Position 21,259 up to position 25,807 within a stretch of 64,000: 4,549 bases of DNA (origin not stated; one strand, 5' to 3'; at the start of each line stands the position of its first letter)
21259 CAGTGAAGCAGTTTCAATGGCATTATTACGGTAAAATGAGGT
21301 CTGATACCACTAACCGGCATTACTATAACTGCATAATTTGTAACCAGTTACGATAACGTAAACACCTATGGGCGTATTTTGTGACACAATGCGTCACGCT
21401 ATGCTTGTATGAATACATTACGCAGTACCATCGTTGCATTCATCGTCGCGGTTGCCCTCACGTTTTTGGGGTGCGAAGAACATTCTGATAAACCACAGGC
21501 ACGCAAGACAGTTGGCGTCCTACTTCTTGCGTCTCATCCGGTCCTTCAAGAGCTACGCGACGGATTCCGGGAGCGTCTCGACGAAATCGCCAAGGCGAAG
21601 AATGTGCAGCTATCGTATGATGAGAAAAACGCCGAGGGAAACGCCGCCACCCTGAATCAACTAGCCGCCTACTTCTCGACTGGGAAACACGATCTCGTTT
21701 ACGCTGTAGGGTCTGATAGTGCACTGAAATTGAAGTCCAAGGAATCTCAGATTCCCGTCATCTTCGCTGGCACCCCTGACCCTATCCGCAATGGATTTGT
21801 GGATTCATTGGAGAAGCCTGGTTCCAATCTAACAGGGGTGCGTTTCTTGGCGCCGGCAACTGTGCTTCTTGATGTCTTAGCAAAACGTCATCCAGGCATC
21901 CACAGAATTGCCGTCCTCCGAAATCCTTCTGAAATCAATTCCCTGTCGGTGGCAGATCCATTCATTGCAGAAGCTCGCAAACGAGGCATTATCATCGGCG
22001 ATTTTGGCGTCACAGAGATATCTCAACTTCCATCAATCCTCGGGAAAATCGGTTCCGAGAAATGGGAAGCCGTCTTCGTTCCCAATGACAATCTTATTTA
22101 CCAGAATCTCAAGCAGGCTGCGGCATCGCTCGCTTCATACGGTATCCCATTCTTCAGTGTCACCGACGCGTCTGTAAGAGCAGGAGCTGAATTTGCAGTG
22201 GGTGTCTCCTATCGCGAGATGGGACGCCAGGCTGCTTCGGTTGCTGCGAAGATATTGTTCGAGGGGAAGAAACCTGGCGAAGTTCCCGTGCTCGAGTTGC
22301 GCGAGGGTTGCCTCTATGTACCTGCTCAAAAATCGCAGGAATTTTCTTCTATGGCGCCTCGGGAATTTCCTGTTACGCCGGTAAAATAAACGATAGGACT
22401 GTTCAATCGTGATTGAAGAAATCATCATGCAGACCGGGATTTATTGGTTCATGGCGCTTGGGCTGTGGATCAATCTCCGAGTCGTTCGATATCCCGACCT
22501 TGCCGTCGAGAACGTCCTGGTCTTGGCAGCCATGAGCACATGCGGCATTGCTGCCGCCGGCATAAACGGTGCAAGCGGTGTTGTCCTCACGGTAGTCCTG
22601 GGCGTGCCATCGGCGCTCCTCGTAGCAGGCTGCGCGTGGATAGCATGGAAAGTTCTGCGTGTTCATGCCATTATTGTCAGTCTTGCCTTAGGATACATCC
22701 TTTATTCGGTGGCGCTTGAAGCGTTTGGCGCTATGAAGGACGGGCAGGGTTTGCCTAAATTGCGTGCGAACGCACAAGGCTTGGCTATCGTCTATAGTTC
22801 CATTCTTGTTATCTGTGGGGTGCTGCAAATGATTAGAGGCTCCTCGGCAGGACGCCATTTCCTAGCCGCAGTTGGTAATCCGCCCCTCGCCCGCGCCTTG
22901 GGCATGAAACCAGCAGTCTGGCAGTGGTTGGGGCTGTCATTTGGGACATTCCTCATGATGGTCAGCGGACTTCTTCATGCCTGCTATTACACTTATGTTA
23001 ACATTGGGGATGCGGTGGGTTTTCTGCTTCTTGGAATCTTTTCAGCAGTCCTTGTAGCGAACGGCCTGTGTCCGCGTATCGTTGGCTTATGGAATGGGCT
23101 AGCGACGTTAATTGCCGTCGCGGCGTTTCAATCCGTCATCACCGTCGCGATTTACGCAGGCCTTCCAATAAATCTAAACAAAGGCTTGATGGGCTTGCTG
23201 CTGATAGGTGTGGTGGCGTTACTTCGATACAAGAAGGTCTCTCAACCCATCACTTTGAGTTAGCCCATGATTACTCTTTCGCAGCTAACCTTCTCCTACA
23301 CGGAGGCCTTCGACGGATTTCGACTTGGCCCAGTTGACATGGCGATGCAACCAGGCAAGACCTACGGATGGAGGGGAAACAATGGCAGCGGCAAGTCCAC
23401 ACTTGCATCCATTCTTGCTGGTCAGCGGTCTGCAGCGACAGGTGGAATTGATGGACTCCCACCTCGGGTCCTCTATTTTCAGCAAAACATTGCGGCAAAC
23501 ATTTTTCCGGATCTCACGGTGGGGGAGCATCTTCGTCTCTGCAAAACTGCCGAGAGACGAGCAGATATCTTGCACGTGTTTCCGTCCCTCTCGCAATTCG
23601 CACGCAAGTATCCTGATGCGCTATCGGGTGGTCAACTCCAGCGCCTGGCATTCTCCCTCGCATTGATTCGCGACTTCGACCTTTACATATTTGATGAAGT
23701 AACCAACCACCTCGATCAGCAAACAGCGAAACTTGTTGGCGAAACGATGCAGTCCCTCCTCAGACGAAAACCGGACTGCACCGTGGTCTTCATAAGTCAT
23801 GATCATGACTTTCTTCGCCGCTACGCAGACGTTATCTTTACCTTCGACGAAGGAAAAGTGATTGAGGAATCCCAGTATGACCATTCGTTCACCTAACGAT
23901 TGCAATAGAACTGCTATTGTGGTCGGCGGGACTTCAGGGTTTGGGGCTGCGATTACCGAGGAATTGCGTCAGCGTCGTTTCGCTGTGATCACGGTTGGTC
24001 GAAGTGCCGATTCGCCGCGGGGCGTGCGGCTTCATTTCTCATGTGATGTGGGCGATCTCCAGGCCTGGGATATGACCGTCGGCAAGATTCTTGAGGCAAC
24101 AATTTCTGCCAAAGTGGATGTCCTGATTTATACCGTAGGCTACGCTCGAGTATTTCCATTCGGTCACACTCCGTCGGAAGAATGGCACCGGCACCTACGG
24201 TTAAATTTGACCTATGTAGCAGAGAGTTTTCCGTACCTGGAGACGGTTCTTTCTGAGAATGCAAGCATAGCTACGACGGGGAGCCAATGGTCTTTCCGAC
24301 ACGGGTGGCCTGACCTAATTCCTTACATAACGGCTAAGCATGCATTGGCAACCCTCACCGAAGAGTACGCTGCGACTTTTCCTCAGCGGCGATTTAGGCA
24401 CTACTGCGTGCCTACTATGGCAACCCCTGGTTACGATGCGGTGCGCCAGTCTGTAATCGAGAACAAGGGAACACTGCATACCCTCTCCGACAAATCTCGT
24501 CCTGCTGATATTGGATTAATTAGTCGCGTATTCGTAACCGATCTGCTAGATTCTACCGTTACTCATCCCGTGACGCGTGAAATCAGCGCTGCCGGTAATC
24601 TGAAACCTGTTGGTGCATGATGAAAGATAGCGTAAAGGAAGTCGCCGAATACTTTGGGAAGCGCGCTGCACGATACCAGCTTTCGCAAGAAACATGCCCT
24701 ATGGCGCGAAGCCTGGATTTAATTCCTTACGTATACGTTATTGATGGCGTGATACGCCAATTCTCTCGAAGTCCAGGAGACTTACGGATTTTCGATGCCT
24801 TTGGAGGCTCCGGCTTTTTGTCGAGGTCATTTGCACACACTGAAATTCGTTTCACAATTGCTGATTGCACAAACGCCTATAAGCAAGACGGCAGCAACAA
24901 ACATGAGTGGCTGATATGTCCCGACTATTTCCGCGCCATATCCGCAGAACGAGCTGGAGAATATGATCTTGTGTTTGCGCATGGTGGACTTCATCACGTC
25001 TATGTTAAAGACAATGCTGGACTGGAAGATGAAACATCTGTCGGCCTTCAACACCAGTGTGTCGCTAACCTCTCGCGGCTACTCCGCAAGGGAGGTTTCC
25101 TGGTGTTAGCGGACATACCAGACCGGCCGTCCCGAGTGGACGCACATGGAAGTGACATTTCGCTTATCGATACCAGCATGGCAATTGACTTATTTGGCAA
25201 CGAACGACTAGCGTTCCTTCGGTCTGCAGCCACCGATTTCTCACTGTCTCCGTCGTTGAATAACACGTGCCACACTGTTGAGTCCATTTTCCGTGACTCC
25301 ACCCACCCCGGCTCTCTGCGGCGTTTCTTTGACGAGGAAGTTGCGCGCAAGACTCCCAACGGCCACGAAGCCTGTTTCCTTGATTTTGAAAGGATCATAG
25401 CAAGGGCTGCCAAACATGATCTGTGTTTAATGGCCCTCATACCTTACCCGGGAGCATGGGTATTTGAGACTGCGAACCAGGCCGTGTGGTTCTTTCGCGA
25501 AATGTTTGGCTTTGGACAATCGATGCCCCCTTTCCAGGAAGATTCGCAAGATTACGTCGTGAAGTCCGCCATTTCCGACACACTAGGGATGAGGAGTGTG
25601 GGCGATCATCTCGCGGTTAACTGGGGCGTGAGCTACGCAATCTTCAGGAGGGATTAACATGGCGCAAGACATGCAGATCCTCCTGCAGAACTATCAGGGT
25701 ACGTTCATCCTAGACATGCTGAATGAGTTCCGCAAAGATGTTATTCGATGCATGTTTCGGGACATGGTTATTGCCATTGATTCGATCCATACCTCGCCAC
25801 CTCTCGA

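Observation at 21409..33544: Eleven-gene, translationally coupled operon mixing an uncharacterised ABC importer, SDR, SAM-methyltransferase, four large hypotheticals, a DUF3800-like protein and a REC-domain protein with novel output domain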

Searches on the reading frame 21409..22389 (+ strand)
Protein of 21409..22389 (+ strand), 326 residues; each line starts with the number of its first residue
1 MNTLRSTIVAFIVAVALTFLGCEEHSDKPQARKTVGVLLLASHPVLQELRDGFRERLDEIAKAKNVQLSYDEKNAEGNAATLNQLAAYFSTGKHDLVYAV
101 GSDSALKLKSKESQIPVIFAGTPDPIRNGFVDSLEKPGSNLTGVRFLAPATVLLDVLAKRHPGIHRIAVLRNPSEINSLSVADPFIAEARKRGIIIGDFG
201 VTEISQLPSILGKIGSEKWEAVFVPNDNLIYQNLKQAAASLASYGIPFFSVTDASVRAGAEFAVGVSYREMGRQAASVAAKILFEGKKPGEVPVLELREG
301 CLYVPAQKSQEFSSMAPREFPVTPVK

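Call 4: search_protein_families(library=pfam, proteins=[window:21409-22389:+], max_evalue=0.1)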
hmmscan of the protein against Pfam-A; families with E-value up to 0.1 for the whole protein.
window:21409-22389:+ (326 aa): 2 families
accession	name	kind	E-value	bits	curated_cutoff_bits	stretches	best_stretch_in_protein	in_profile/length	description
PF04392.18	ABC_sub_bind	-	4.5e-48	164.4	25.9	1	35-304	2-269/293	ABC transporter substrate binding protein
PF13407.12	Peripla_BP_4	-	5.9e-05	23.2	35.1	0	41-106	131-196/258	Periplasmic binding protein domain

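Call 6: search_protein_families(library=ncbifam, proteins=[window:21409-22389:+], max_evalue=0.1)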
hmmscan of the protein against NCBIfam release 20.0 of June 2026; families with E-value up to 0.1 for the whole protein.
window:21409-22389:+ (326 aa): 1 family
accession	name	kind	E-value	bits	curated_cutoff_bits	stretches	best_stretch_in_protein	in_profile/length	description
NF041285.1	ABC_SBP_TrpX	equivalog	4.9e-48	163.9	390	1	8-318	3-315/322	tryptophan ABC transporter substrate-binding protein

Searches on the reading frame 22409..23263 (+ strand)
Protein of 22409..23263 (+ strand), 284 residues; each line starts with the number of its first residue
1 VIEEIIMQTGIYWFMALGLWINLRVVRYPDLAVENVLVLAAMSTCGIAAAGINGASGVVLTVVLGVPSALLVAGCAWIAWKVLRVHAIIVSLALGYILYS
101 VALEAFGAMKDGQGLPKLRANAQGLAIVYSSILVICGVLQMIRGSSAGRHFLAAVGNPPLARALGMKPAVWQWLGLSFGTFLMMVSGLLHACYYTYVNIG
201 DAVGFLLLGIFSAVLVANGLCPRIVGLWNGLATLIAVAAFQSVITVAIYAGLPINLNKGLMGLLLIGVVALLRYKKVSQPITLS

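Call 4: search_protein_families(library=pfam, proteins=[window:22409-23263:+], max_evalue=0.1)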
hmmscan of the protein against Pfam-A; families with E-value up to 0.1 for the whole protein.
window:22409-23263:+ (284 aa): 2 families
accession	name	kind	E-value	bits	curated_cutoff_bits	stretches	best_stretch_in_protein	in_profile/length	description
PF02653.21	BPD_transp_2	-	3.4e-10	39.9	26.8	1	1-269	1-269/269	Branched-chain amino acid transport system / permease component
PF10734.14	DUF2523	-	0.018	16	22.1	1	71-140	1-63/80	Protein of unknown function (DUF2523)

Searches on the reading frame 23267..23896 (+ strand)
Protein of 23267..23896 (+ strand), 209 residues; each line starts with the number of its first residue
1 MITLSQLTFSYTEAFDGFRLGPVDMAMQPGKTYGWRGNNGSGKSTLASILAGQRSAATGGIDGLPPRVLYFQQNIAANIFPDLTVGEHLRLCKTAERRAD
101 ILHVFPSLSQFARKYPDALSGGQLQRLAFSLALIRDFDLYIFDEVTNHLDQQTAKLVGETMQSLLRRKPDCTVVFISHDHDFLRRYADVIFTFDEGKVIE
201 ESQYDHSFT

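Call 4: search_protein_families(library=pfam, proteins=[window:23267-23896:+], max_evalue=0.1)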
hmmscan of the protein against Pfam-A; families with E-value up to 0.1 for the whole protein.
window:23267-23896:+ (209 aa): 4 families
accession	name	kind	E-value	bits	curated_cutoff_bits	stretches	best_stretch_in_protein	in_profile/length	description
PF00005.33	ABC_tran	-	1.8e-18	67.9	25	1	22-147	3-137/137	ABC transporter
PF02463.25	SMC_N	-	1.4e-08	34.8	40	1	115-191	133-210/220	RecF/RecN/SMC N terminal domain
PF13304.12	AAA_21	-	1.9e-06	28.6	27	1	118-179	237-299/304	AAA domain, putative AbiEii toxin, Type IV TA system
PF13481.12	AAA_25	-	0.026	14.6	27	1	33-178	36-189/195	AAA domain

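Call 5: search_protein_families(library=padloc, proteins=[window:23267-23896:+], max_evalue=0.1)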
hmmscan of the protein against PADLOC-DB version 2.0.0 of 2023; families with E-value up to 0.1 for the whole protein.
window:23267-23896:+ (209 aa): 5 families
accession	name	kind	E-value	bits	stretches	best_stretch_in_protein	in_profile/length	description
PDLC04135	mad3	-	3.5e-23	80.7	1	110-195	255-339/374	mads_3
PDLC04140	mad8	-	1.9e-07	28.9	2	113-181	161-235/314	mads_8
PDLC02980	AriA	-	4.1e-06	25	1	117-179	236-299/304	-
PDLC02982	AriAB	-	0.0028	14.3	1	141-182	243-281/570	-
PDLC02335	AbiLi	-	0.012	12.7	0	124-194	181-246/326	AbiLi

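Call 6: search_protein_families(library=ncbifam, proteins=[window:23267-23896:+], max_evalue=0.1)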
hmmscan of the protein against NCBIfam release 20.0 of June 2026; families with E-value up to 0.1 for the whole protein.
window:23267-23896:+ (209 aa): 191 families (the best 25 are shown)
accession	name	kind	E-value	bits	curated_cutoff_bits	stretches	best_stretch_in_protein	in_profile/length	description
NF000355.4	ribo_prot_ABC_F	equivalog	2.2e-23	82.9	380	1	25-199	23-193/499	ribosomal protection-like ABC-F family protein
TIGR04520.1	ECF_ATPase_1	equivalog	2.6e-23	82.8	315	2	107-206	125-222/269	energy-coupling factor transporter ATPase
NF040873.1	AztA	equivalog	2e-22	79.7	220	1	22-189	10-188/191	zinc ABC transporter ATP-binding protein AztA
TIGR02769.1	nickel_nikE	equivalog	4.6e-22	78.8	332.55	2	87-208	119-239/265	nickel import ATP-binding protein NikE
TIGR02857.1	CydD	equivalog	1.6e-21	76.9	435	1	2-190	322-527/529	thiol reductant ABC exporter subunit CydD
NF007739.0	PRK10419.1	subfamily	4.1e-21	75.7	354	2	92-204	125-236/268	nickel ABC transporter ATP-binding protein NikE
NF041774.1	tung_ATPbind_TupC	equivalog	1.4e-20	73.5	400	2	100-200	110-209/319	tungstate ABC transporter ATP-binding protein TupC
TIGR03410.1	urea_trans_UrtE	equivalog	2.3e-20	73.1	285.8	1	20-205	16-217/230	urea ABC transporter ATP-binding subunit UrtE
NF009945.0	PRK13409.1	equivalog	3.9e-20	72.1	469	1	12-194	348-529/592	ribosome biogenesis/translation initiation ATPase RLI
TIGR04521.1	ECF_ATPase_2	equivalog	5.1e-20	71.7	330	2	109-208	135-233/279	energy-coupling factor transporter ATPase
TIGR03796.1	NHLM_micro_ABC1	equivalog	2e-19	69.3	853.3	2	91-204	588-695/710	NHLP family bacteriocin export ABC transporter peptidase/permease/ATPase subunit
TIGR02982.1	heterocyst_DevA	subfamily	2.9e-19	69.5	295.8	2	87-198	111-219/220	ABC exporter ATP-binding subunit, DevA family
NF047576.1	opine_ATP_CntF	equivalog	4.8e-19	68.6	385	1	110-206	141-236/264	staphylopine uptake ABC transporter ATP-binding protein CntF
NF047578.1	opine_ATP_CntD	equivalog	7.6e-19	68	380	1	109-206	140-236/266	staphylopine uptake ABC transporter ATP-binding protein CntD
NF010156.0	PRK13635.1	equivalog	1.7e-18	66.8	392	2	108-206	130-226/279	energy-coupling factor ABC transporter ATP-binding protein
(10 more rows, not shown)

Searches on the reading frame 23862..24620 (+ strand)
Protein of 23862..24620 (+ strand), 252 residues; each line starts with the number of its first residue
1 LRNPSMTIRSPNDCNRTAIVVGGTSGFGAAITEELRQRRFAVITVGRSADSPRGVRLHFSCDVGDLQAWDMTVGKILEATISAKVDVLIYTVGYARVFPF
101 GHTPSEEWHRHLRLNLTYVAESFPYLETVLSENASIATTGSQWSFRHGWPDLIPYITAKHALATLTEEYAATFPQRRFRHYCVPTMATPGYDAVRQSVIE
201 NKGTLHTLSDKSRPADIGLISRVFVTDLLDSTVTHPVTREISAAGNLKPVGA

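Call 4: search_protein_families(library=pfam, proteins=[window:23862-24620:+], max_evalue=0.1)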
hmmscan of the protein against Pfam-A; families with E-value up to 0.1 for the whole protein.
window:23862-24620:+ (252 aa): 3 families
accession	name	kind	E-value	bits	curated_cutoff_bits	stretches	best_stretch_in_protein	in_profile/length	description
PF00106.31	adh_short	-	4.5e-17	62.6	26.6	1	17-182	2-176/195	short chain dehydrogenase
PF13561.12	adh_short_C2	-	3.4e-13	50.2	27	1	25-218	6-210/236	Enoyl-(Acyl carrier protein) reductase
PF01370.27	Epimerase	-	0.00028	20.8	20.9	1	19-176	2-162/240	NAD dependent epimerase/dehydratase family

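Call 5: search_protein_families(library=padloc, proteins=[window:23862-24620:+], max_evalue=0.1)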
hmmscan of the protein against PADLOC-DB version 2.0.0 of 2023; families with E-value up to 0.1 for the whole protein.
window:23862-24620:+ (252 aa): 0 families

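Call 6: search_protein_families(library=ncbifam, proteins=[window:23862-24620:+], max_evalue=0.1)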
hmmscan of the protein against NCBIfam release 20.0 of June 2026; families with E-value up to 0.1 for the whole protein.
window:23862-24620:+ (252 aa): 111 families (the best 25 are shown)
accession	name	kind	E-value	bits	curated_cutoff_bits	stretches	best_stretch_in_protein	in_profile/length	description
NF006073.0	PRK08219.1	equivalog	8e-13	48.6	218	1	16-167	4-154/227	SDR family oxidoreductase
NF005095.0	PRK06523.1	subfamily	1.5e-11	44.3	231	1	15-204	10-204/261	oxidoreductase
NF005893.0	PRK07856.1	equivalog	3.3e-11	42.9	255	1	15-171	9-166/255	SDR family oxidoreductase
NF005007.0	PRK06398.1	equivalog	4.5e-11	42.4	341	1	15-190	7-181/259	aldose dehydrogenase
NF006123.0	PRK08267.1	equivalog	4.7e-10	39.1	261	1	18-178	5-173/261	SDR family oxidoreductase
NF004791.0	PRK06138.1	equivalog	5.3e-10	39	312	1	15-184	5-182/252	SDR family oxidoreductase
NF004847.0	PRK06198.1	subfamily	8.3e-10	38.3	240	1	15-202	7-207/269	oxidoreductase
NF005753.0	PRK07577.1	equivalog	3.2e-09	36.7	310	1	15-172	3-156/237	SDR family oxidoreductase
NF005372.1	PRK06914.1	subfamily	1.1e-08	34.7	320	1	15-167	2-164/279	SDR family oxidoreductase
NF009466.0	PRK12826.1-2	subfamily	3.3e-08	33.3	222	1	15-179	3-178/248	3-oxoacyl-ACP reductase FabG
NF005559.1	PRK07231.1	subfamily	6.1e-08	32.5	215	1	15-184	4-182/249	glucose 1-dehydrogenase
NF005390.0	PRK06935.1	equivalog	6.5e-08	32.2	369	1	15-179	15-187/258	2-dehydro-3-deoxy-D-gluconate 5-dehydrogenase KduD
TIGR03971.1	SDR_subfam_1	subfamily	6.7e-08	32.2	300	1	59-185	69-195/271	mycofactocin-coupled SDR family oxidoreductase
NF005594.0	PRK07326.1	equivalog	7.1e-08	32.3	271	1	15-119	6-117/237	SDR family oxidoreductase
NF005672.0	PRK07454.1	equivalog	7.3e-08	31.9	234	1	15-173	6-173/241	SDR family oxidoreductase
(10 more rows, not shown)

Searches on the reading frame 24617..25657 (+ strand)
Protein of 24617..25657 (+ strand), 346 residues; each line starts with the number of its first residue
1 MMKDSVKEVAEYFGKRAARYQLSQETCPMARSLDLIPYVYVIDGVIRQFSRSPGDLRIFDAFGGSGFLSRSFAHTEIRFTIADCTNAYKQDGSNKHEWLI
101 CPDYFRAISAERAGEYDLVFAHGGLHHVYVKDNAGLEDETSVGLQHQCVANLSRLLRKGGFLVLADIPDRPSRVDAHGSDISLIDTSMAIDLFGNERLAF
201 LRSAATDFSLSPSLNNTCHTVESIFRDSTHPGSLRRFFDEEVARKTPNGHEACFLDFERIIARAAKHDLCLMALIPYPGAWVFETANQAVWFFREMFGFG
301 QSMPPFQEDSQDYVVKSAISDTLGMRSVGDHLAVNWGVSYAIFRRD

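Call 4: search_protein_families(library=pfam, proteins=[window:24617-25657:+], max_evalue=0.1)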
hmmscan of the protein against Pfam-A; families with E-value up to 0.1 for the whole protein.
window:24617-25657:+ (346 aa): 2 families
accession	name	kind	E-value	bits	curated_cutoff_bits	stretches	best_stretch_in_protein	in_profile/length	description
PF08241.18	Methyltransf_11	-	0.0097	17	21.2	1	64-164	6-95/95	Methyltransferase domain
PF08242.18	Methyltransf_12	-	0.071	14.3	30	0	102-162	51-98/98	Methyltransferase domain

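Call 5: search_protein_families(library=padloc, proteins=[window:24617-25657:+], max_evalue=0.1)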
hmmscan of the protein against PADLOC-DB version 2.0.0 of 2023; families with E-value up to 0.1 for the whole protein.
window:24617-25657:+ (346 aa): 0 families

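Call 6: search_protein_families(library=ncbifam, proteins=[window:24617-25657:+], max_evalue=0.1)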
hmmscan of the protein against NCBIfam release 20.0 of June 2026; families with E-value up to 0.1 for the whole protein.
window:24617-25657:+ (346 aa): 1 family
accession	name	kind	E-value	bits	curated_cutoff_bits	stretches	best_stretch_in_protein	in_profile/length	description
NF045667.1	MTase_DVU1556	equivalog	0.033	13.6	155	1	146-172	101-127/213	DVU_1556 family methyltransferase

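Call 107: search_solved_structures(query=window:24617-25657:+, max_evalue=1)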
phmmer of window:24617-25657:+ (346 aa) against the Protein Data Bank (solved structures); distinct sequences matched with E-value up to 1: 0.
